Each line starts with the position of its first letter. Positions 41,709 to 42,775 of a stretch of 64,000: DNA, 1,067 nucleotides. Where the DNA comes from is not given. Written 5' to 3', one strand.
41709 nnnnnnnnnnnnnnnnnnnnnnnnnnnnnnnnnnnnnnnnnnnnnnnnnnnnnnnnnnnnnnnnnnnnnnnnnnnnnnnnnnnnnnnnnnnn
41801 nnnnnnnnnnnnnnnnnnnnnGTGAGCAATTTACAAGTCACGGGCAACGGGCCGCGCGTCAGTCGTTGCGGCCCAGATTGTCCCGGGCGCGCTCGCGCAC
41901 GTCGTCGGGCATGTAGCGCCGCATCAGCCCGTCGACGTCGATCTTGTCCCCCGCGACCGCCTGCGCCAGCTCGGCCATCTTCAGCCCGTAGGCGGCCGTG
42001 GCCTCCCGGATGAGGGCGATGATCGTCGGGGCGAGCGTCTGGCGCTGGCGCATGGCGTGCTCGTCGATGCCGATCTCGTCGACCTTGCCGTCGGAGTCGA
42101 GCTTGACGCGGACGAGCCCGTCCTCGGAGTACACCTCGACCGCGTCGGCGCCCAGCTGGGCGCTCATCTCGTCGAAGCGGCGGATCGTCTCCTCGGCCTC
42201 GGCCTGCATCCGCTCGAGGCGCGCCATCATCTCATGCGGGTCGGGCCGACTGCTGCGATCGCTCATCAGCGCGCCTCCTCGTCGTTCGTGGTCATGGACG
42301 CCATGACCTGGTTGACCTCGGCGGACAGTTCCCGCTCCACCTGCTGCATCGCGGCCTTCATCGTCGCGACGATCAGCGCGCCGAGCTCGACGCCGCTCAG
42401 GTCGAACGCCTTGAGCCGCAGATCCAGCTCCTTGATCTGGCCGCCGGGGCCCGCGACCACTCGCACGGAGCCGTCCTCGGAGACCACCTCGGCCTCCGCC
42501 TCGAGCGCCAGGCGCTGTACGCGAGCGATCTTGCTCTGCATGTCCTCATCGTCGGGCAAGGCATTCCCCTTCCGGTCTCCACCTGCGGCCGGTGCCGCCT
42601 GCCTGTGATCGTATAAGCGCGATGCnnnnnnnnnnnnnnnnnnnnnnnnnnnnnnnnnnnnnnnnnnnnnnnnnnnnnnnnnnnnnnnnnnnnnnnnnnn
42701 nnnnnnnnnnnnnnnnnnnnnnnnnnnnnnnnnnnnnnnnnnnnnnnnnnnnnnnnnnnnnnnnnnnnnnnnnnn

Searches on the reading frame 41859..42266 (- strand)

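Call 40: search_protein_families(library=pfam, proteins=[window:41859-42266:-], max_evalue=0.01)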
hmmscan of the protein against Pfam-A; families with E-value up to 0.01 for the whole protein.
window:41859-42266:- (135 aa): 1 family
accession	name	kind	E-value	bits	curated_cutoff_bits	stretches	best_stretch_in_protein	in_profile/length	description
PF02575.21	YbaB_DNA_bd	-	1e-09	38.9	25.5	1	24-106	4-88/91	YbaB/EbfC DNA-binding family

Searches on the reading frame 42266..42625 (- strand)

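Call 9: search_protein_families(library=pfam, proteins=[window:42266-42625:-], max_evalue=0.01)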
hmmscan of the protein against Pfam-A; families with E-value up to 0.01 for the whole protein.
window:42266-42625:- (119 aa): 1 family
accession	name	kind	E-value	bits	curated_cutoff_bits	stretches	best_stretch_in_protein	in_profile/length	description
PF02575.21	YbaB_DNA_bd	-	1.9e-10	41.2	25.5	1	28-111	6-90/91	YbaB/EbfC DNA-binding family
